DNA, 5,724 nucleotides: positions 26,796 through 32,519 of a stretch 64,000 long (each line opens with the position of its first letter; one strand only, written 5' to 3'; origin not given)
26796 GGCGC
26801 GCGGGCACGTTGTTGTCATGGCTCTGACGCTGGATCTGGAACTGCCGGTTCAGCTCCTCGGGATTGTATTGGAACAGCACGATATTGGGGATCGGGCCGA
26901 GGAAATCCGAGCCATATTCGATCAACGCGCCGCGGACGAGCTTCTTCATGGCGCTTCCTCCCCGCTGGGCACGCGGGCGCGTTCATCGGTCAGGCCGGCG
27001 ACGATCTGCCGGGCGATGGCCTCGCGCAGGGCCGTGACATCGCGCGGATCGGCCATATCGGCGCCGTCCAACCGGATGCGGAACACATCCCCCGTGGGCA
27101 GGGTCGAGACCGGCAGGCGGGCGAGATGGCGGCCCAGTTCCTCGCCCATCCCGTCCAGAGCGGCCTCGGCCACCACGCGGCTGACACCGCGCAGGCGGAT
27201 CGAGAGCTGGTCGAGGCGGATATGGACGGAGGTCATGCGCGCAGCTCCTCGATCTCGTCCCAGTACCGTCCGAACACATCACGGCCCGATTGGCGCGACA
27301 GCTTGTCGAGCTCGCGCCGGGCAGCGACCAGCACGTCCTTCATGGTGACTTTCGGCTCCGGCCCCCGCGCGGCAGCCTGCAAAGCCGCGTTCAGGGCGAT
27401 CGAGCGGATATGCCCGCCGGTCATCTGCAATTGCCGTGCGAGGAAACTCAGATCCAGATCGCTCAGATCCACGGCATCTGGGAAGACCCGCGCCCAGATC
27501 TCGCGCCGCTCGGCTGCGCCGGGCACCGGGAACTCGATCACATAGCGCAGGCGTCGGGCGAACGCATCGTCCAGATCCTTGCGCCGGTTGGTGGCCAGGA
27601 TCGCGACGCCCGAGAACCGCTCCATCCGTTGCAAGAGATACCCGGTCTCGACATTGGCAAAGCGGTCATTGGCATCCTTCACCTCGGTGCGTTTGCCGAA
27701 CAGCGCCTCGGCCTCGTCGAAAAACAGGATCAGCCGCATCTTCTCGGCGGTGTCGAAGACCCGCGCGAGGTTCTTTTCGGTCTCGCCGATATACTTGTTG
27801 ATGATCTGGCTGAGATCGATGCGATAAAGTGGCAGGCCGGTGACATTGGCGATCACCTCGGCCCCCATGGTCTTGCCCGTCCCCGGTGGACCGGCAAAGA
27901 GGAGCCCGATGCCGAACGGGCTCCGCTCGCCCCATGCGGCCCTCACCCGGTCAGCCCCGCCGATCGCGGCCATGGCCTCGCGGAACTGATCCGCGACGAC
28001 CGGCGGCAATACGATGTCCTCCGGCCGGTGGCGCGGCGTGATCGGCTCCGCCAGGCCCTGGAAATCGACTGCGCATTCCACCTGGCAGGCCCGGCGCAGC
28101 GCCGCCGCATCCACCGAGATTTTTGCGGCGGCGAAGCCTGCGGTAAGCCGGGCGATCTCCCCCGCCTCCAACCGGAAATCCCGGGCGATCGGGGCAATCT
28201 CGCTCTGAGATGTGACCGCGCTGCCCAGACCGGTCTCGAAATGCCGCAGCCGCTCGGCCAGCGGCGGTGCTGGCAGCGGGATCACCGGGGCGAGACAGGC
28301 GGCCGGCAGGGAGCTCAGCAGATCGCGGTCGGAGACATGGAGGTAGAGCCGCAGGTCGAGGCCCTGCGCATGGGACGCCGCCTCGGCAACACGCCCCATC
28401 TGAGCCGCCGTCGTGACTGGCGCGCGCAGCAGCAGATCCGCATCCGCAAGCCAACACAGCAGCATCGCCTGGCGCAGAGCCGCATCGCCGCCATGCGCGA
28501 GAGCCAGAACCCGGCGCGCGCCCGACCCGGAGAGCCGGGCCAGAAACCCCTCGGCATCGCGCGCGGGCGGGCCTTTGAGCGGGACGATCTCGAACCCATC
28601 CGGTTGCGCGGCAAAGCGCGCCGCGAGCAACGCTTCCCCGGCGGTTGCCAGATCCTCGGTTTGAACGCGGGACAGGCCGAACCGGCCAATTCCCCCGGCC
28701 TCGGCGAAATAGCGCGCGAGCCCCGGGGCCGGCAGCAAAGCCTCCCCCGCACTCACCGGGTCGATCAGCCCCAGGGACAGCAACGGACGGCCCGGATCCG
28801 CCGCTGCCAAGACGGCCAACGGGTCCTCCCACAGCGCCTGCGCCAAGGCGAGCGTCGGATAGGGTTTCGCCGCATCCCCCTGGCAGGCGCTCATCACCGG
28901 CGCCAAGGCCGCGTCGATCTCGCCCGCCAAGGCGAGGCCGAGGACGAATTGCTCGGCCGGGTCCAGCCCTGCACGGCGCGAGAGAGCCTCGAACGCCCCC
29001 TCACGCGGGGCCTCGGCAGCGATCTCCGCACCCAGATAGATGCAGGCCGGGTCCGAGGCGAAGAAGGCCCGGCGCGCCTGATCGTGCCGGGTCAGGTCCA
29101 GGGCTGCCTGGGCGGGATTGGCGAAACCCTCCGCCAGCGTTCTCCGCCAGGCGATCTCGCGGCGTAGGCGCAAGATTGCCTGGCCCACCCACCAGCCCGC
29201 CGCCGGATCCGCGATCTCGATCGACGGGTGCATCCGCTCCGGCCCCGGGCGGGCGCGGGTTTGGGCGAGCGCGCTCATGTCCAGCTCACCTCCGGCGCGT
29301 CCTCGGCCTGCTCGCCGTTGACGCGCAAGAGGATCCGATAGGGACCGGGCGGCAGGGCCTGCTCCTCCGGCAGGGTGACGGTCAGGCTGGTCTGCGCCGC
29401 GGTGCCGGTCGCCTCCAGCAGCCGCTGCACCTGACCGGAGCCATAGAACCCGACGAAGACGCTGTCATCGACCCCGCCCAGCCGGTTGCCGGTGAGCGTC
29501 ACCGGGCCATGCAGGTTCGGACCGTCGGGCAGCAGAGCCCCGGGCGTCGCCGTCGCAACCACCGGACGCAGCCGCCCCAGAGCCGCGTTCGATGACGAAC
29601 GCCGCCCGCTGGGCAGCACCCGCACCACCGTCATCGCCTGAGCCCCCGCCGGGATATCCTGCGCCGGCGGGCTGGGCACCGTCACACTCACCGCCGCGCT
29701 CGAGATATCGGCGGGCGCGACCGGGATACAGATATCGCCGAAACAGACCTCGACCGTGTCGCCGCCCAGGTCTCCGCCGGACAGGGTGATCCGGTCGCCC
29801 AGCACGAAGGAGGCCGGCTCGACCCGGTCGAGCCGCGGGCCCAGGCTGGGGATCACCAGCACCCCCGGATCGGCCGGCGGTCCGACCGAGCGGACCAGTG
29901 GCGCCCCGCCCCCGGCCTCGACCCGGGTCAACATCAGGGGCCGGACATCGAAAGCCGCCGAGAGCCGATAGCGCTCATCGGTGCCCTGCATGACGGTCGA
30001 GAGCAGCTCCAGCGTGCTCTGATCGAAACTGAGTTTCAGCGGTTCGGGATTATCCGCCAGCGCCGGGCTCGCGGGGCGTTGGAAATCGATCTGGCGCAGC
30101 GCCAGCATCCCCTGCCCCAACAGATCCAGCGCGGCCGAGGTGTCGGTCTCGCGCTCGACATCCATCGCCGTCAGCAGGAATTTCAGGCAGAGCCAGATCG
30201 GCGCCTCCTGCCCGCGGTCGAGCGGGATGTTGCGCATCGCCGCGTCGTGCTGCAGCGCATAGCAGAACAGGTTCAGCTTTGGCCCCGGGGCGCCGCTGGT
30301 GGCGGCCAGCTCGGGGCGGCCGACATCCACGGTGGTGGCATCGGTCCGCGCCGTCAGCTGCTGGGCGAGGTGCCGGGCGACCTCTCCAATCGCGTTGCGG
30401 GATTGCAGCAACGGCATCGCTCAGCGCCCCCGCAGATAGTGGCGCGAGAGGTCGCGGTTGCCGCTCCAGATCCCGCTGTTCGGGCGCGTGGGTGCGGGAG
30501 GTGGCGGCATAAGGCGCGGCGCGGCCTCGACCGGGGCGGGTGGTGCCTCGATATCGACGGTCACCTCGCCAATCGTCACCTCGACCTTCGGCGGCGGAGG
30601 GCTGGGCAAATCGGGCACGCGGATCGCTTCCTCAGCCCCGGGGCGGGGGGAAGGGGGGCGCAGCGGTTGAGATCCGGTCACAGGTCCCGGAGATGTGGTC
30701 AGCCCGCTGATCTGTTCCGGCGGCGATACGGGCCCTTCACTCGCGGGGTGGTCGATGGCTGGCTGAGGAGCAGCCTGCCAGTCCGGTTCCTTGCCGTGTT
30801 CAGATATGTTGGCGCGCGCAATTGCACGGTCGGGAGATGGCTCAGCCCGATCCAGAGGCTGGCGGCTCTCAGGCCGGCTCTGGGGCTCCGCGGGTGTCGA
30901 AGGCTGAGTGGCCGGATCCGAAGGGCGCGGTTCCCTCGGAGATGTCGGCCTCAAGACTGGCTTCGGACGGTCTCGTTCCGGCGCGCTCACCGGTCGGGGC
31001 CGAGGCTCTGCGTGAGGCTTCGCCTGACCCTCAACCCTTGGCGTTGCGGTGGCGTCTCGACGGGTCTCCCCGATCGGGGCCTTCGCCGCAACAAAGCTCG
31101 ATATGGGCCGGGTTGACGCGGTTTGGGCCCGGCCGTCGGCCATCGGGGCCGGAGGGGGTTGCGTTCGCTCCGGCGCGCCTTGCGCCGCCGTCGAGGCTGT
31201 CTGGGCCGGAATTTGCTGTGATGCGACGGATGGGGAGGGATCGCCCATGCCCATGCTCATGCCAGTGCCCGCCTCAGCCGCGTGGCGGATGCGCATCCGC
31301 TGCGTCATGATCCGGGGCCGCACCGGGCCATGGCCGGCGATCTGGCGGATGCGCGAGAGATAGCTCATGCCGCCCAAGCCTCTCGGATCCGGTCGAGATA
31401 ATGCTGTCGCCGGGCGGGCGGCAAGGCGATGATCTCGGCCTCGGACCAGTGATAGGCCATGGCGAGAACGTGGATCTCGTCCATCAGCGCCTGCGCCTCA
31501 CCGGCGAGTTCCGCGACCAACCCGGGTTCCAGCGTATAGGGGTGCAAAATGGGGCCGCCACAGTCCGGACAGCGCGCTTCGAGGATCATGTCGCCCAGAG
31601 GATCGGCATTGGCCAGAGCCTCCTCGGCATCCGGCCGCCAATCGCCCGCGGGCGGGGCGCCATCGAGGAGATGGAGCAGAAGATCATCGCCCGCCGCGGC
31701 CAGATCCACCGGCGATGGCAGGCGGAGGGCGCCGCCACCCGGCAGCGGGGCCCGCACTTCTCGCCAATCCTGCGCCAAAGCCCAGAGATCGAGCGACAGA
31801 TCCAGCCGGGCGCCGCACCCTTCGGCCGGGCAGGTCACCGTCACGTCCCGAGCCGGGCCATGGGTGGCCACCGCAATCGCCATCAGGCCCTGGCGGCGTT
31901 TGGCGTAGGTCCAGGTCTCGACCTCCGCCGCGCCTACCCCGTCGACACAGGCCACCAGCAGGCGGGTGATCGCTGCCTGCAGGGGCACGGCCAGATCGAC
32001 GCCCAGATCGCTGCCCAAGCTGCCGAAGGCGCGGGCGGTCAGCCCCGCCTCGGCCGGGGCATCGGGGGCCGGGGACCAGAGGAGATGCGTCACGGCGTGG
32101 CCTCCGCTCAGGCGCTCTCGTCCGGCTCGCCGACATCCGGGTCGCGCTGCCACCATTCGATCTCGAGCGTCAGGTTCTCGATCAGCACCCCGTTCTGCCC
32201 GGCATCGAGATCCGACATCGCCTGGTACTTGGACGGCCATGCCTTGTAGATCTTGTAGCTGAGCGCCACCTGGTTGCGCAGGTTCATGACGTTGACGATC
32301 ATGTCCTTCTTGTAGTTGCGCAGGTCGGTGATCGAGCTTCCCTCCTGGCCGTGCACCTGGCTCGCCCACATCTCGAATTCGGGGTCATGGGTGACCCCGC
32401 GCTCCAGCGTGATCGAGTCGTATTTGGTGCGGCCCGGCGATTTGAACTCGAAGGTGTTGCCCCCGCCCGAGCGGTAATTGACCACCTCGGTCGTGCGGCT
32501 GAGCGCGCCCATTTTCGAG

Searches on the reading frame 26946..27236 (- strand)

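Call 39: search_protein_families(library=pfam, proteins=[window:26946-27236:-], max_evalue=1)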
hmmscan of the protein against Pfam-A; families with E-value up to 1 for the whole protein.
window:26946-27236:- (96 aa): 1 family
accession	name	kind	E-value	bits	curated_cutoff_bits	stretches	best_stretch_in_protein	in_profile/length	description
PF04408.29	HA2_N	-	0.19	12.3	21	1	33-43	19-29/29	Helicase associated domain (HA2), winged-helix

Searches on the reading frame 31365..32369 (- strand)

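Call 6: search_protein_families(library=pfam, proteins=[window:31365-32369:-], max_evalue=0.001)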
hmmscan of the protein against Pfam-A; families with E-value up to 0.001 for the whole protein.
window:31365-32369:- (334 aa): 0 families

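Call 39: search_protein_families(library=pfam, proteins=[window:31365-32369:-], max_evalue=1)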
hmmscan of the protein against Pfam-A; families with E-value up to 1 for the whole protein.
window:31365-32369:- (334 aa): 1 family
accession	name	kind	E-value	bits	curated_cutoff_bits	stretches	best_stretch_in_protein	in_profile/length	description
PF17915.7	zf_Rg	-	0.066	13.1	25.5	1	261-284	4-26/49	Reverse gyrase zinc finger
